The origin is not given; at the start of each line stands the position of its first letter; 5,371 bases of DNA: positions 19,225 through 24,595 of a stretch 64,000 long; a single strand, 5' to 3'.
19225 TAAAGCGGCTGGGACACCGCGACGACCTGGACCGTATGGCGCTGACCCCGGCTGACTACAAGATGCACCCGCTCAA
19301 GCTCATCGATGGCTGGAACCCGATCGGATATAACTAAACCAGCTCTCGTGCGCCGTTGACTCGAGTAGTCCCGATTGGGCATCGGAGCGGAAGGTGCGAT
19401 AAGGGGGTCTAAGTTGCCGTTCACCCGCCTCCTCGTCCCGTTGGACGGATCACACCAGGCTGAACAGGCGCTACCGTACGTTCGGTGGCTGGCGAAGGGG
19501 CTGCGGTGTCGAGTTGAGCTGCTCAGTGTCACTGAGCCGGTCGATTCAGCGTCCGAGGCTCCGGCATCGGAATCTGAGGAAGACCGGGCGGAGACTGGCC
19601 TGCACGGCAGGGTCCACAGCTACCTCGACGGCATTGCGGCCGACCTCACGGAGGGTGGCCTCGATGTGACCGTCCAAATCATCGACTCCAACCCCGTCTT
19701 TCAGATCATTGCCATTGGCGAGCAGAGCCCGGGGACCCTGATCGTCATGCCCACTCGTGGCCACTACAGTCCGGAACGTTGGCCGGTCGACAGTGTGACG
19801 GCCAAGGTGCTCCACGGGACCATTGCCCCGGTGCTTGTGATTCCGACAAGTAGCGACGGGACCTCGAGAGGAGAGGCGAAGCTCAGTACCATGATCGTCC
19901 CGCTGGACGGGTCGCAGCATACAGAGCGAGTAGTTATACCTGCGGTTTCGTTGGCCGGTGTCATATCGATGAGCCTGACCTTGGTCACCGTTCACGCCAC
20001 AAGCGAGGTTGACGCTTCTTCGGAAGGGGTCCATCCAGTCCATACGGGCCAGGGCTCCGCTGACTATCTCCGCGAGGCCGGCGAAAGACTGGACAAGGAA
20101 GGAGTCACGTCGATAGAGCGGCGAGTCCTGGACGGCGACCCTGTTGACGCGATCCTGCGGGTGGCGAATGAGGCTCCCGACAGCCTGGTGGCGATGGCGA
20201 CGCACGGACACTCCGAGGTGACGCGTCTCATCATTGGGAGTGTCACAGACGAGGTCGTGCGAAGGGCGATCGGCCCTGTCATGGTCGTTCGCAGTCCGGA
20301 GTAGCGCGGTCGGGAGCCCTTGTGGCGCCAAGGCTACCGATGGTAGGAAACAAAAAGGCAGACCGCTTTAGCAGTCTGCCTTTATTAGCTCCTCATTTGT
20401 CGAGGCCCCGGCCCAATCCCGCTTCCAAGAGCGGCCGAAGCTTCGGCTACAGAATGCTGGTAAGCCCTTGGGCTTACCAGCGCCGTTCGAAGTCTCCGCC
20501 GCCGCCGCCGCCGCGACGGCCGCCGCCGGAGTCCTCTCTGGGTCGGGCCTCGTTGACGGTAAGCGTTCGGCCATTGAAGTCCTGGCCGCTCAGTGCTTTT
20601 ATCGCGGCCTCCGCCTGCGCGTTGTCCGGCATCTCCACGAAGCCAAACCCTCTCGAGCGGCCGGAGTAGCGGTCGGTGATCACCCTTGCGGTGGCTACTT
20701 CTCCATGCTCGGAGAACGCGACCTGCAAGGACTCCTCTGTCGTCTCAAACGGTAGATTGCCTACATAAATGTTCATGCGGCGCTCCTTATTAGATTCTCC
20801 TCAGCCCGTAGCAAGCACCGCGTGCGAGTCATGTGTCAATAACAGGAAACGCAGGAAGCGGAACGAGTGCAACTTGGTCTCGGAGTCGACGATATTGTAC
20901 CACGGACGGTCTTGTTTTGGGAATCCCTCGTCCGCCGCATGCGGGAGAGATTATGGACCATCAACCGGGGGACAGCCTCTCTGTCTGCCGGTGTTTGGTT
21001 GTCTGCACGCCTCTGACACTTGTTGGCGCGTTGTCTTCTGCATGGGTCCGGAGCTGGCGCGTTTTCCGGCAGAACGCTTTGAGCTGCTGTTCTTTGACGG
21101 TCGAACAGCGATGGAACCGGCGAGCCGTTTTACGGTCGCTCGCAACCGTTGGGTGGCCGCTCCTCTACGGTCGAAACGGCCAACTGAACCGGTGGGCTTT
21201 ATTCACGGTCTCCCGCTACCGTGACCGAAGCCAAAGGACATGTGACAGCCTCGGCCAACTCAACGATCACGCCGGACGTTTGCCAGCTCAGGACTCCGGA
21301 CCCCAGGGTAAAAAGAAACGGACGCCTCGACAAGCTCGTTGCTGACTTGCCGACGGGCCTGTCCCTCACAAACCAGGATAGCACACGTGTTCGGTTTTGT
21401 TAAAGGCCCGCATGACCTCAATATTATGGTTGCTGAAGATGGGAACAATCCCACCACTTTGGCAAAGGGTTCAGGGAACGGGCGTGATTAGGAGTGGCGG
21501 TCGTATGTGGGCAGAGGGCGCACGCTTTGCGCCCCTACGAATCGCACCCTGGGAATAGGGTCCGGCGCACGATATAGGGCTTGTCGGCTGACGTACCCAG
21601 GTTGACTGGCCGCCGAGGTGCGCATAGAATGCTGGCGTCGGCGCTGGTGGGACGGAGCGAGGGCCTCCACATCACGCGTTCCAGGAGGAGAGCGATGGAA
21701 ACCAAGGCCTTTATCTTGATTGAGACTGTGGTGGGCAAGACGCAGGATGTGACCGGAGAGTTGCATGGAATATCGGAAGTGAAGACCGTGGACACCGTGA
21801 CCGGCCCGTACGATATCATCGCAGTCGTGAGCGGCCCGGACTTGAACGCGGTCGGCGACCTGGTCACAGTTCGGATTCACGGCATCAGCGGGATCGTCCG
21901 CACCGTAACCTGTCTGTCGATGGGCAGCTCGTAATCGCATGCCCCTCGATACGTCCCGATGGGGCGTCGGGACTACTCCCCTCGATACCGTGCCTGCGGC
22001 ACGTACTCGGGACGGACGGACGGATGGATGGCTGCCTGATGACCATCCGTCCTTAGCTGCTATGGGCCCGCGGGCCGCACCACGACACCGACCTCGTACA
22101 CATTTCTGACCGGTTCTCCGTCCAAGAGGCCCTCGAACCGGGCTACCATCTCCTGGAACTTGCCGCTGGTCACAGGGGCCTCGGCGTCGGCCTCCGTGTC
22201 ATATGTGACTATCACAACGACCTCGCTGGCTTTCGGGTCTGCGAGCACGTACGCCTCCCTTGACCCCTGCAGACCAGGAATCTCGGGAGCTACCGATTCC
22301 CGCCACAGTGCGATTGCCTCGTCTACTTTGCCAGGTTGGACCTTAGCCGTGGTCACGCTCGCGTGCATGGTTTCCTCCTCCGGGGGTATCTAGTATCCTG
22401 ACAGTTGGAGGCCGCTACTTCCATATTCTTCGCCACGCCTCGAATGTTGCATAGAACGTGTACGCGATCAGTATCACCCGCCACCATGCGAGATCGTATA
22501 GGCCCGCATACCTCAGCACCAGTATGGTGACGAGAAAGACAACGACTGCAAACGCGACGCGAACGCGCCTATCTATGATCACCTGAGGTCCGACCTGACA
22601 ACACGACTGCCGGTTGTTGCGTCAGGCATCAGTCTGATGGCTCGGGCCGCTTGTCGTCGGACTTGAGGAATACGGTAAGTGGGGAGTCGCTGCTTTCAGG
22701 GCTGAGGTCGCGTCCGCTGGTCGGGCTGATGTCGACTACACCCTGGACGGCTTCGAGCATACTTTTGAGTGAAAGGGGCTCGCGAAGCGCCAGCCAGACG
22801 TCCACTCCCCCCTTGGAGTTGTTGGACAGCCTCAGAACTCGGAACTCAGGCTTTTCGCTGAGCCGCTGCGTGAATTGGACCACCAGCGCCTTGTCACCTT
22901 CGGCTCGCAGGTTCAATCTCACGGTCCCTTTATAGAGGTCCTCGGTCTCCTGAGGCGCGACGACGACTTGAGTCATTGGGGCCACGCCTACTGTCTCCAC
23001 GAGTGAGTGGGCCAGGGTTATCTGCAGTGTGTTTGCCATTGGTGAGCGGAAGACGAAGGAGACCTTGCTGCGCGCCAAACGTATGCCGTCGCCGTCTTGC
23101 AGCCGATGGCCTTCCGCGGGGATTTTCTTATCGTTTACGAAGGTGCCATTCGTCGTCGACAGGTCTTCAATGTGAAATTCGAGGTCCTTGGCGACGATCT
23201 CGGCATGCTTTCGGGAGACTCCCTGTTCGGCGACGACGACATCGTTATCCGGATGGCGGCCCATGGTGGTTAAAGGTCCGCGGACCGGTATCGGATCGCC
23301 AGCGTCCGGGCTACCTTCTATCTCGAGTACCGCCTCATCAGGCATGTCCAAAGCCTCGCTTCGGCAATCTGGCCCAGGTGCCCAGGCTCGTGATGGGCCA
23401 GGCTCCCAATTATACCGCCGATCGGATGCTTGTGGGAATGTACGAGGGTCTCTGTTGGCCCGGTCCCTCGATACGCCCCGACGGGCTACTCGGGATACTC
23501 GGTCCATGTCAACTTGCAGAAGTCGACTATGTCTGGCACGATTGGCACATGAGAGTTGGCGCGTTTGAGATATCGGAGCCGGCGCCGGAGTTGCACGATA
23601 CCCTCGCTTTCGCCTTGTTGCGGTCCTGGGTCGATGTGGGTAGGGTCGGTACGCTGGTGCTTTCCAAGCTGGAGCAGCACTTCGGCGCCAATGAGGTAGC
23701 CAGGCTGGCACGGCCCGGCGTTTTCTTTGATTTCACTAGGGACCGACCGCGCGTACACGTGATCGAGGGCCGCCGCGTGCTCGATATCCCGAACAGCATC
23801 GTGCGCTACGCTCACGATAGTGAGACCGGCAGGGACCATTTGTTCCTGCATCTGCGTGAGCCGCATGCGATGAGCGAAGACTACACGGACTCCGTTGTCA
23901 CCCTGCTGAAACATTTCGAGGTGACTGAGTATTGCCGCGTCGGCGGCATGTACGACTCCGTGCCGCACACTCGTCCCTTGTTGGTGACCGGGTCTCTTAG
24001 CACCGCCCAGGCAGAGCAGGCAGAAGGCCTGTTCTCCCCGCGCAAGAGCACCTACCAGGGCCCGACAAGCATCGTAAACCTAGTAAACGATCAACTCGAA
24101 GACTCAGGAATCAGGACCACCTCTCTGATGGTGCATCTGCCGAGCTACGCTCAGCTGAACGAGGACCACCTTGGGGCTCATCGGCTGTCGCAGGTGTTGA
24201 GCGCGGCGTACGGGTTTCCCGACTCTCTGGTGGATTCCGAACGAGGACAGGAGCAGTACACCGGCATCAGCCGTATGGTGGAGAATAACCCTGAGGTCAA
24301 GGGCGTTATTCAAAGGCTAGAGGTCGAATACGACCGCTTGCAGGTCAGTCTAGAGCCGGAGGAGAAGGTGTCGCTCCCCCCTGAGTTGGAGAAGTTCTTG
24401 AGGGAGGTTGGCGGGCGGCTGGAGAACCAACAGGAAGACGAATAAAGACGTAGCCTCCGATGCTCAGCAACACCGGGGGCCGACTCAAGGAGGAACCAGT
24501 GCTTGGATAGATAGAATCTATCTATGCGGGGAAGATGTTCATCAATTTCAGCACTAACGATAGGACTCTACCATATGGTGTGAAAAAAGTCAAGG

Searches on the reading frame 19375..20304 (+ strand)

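Call 11: search_protein_families(library=pfam, proteins=[window:19375-20304:+], max_evalue=0.001)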
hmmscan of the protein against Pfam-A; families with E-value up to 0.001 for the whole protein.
window:19375-20304:+ (309 aa): 1 family
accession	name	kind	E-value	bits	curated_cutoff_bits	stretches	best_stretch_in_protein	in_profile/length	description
PF00582.32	Usp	-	6.4e-41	140.6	24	2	172-306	4-141/141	Universal stress protein family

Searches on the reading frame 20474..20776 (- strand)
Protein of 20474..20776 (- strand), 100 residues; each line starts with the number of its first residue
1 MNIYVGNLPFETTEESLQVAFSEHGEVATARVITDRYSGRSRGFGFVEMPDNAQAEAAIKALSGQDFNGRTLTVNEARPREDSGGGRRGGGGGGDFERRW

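Call 47: find_homologous_proteins(query=window:20474-20776:-, max_evalue=1e-20)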
Query window:20474-20776:- (100 aa): 6831 proteins with E <= 1e-20 among 8000 candidates; the best 120 are listed.
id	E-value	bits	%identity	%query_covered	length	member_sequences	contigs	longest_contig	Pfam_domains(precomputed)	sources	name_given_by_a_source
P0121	1.4e-57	210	98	100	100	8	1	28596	PF00076.29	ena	-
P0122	2.0e-44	168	87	82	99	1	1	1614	PF00076.29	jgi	jgi:RNA recognition motif-containing protein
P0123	2.0e-44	168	84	83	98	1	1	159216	PF00076.29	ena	-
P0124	2.7e-44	167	85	82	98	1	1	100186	PF00076.29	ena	-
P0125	1.5e-43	165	87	82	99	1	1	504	PF00076.29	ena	-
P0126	2.3e-43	164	83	83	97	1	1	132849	PF00076.29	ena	-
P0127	6.5e-43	163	82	83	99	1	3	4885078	PF00076.29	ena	-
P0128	7.8e-43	163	81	79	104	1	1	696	PF00076.29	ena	-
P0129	7.8e-43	163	79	100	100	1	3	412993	PF00076.29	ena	-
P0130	1.2e-42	162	85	82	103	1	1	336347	PF00076.29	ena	-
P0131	1.5e-42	162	80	82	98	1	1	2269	PF00076.29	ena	-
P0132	2.1e-42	161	84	82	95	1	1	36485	PF00076.29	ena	-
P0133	5.3e-42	160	82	83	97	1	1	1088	PF00076.29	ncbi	-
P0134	5.3e-42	160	80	82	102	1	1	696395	PF13893.13,PF00076.29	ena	-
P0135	5.7e-42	160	76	100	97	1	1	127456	PF00076.29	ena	-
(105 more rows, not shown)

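Call 48: find_encoding_contigs(protein=P0123, flank=10000, max_places=2)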
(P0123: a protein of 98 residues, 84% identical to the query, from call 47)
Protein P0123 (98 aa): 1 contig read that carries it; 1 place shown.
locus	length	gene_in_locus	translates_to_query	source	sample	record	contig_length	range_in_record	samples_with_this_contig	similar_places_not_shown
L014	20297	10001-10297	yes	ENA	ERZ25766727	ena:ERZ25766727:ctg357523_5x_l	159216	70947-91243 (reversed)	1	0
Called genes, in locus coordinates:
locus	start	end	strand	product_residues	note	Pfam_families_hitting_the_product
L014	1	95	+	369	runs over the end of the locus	-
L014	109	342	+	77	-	-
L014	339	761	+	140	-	-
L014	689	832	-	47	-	-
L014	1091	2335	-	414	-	PF00872:Transposase_mut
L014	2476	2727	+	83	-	-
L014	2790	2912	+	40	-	-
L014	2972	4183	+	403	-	PF00872:Transposase_mut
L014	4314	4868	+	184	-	-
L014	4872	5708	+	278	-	PF10145:PhageMin_Tail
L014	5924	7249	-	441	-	PF13701:DDE_Tnp_1_4, PF01609:DDE_Tnp_1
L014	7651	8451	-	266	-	-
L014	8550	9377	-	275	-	PF13276:HTH_21, PF00665:rve, PF24764:rva_4 (faint), PF13683:rve_3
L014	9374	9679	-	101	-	PF01527:HTH_Tnp_1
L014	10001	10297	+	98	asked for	PF00076:RRM_1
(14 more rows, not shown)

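Call 49: find_encoding_contigs(protein=P0124, flank=10000, max_places=2)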
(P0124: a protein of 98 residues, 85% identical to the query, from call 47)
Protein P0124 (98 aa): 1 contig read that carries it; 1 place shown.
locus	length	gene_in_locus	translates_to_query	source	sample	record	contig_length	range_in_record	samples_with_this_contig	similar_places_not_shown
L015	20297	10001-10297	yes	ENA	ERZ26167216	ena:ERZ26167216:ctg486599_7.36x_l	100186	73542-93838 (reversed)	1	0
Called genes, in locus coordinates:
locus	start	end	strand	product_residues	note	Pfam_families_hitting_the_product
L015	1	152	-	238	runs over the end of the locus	PF00072:Response_reg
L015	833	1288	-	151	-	PF00072:Response_reg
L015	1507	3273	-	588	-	-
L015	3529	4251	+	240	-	PF00072:Response_reg, PF00486:Trans_reg_C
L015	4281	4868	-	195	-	PF05724:TPMT, PF02353:CMAS (weak), PF03848:TehB, PF13489:Methyltransf_23, PF13847:Methyltransf_31, PF08241:Methyltransf_11, PF08242:Methyltransf_12, PF13649:Methyltransf_25, +1 more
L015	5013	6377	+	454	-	PF01979:Amidohydro_1 (faint), PF07969:Amidohydro_3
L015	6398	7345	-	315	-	PF01936:NYN, PF18475:PIN7 (weak), PF12872:OST-HTH (weak)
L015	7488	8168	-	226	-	PF00857:Isochorismatase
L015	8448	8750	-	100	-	-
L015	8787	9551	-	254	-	PF13350:Y_phosphatase3, PF22784:PTP-SAK (faint)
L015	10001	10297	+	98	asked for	PF00076:RRM_1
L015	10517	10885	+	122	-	-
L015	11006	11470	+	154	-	PF00903:Glyoxalase, PF12681:Glyoxalase_2 (weak), PF13669:Glyoxalase_4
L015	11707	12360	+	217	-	PF08534:Redoxin, PF00578:AhpC-TSA (weak)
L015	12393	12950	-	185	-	PF00485:PRK, PF13238:AAA_18, PF13671:AAA_33 (weak)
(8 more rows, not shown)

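Call 50: find_encoding_contigs(protein=P0130, flank=10000, max_places=2)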
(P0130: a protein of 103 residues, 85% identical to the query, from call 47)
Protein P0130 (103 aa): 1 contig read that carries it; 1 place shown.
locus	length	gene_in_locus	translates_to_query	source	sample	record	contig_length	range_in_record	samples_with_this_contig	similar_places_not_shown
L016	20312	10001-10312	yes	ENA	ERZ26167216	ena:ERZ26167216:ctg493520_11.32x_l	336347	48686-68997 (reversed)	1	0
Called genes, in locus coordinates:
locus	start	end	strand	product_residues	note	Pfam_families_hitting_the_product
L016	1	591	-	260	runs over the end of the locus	PF03328:HpcH_HpaI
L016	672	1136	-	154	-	PF12802:MarR_2 (weak), PF01047:MarR (weak)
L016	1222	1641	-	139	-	PF01575:MaoC_dehydratas, PF13452:FAS1_DH_region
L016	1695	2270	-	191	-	PF07690:MFS_1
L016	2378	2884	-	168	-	-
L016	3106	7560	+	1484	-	PF00270:DEAD, PF04851:ResIII (faint), PF00271:Helicase_C, PF19306:WHD_Lhr, PF08494:DEAD_assoc, PF23236:WHD_2nd_Lhr (faint), PF23235:WHD_3rd_Lhr, PF23234:WHD_4th_Lhr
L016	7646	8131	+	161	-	-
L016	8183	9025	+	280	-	PF02585:PIG-L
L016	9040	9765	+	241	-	PF01073:3Beta_HSD (weak), PF01370:Epimerase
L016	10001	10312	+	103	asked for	PF00076:RRM_1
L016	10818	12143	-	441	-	PF13701:DDE_Tnp_1_4, PF01609:DDE_Tnp_1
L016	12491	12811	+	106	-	-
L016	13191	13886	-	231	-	PF09929:DUF2161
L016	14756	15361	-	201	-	PF09335:VTT_dom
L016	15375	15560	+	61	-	-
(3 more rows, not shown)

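Call 69: find_encoding_contigs(protein=P0121, flank=10000, max_places=4)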
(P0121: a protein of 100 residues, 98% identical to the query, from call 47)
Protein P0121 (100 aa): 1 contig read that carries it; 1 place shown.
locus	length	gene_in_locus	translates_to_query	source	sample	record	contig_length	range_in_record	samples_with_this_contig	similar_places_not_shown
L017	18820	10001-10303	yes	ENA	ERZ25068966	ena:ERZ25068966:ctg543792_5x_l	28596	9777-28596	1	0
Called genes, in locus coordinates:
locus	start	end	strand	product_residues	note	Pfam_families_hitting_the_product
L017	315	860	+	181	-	PF13701:DDE_Tnp_1_4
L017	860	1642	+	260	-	PF01609:DDE_Tnp_1 (weak), PF13701:DDE_Tnp_1_4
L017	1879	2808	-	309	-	PF01636:APH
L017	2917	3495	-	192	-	-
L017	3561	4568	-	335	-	-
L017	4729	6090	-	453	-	PF03050:DDE_Tnp_IS66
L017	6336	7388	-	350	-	PF09754:PAC2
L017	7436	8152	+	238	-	PF16697:Yop-YscD_cpl, PF00498:FHA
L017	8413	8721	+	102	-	PF03992:ABM (weak)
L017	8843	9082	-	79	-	PF01037:AsnC_trans_reg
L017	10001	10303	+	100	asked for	PF00076:RRM_1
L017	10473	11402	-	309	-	PF00582:Usp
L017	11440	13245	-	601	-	-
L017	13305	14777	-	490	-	PF23235:WHD_3rd_Lhr, PF23234:WHD_4th_Lhr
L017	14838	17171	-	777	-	PF23236:WHD_2nd_Lhr (faint), PF00271:Helicase_C, PF22590:Cas3-like_C_2 (weak), PF19306:WHD_Lhr, PF08494:DEAD_assoc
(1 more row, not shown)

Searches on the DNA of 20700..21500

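Call 44: search_rna_families(source=window, start=20700, end=21500, threshold=evalue, max_evalue=1)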
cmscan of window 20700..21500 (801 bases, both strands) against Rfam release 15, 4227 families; matches with E-value up to 1: 0.
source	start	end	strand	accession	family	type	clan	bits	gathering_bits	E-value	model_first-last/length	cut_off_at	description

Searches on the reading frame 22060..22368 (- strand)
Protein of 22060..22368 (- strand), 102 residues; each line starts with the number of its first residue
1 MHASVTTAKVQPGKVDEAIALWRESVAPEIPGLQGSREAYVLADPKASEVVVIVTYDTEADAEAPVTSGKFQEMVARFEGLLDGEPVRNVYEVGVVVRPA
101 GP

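Call 11: search_protein_families(library=pfam, proteins=[window:22060-22368:-], max_evalue=0.001)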
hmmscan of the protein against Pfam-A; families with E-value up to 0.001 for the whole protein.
window:22060-22368:- (102 aa): 1 family
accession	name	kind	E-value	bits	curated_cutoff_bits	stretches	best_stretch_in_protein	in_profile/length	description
PF03992.22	ABM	-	3.9e-06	27.4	23.1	1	1-76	1-77/78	Antibiotic biosynthesis monooxygenase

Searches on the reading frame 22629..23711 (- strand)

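Call 14: search_protein_families(library=pfam, proteins=[window:22629-23711:-])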
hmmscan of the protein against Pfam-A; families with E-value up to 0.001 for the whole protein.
window:22629-23711:- (360 aa): 2 families
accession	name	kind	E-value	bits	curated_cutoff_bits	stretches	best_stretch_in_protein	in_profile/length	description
PF00498.31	FHA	-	3.8e-20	72.5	20.7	1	148-212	1-66/67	FHA domain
PF16697.10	Yop-YscD_cpl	-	1.4e-10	41.7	33.2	1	135-212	6-83/94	Inner membrane component of T3SS, cytoplasmic domain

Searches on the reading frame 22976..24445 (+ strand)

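Call 54: search_protein_families(library=pfam, proteins=[window:22976-24445:+], max_evalue=0.00001)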
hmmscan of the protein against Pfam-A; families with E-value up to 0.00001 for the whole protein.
window:22976-24445:+ (489 aa): 1 family
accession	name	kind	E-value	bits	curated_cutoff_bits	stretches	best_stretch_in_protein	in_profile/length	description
PF09754.15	PAC2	-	1.6e-29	103.7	25.8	1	214-415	1-194/215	PAC2 family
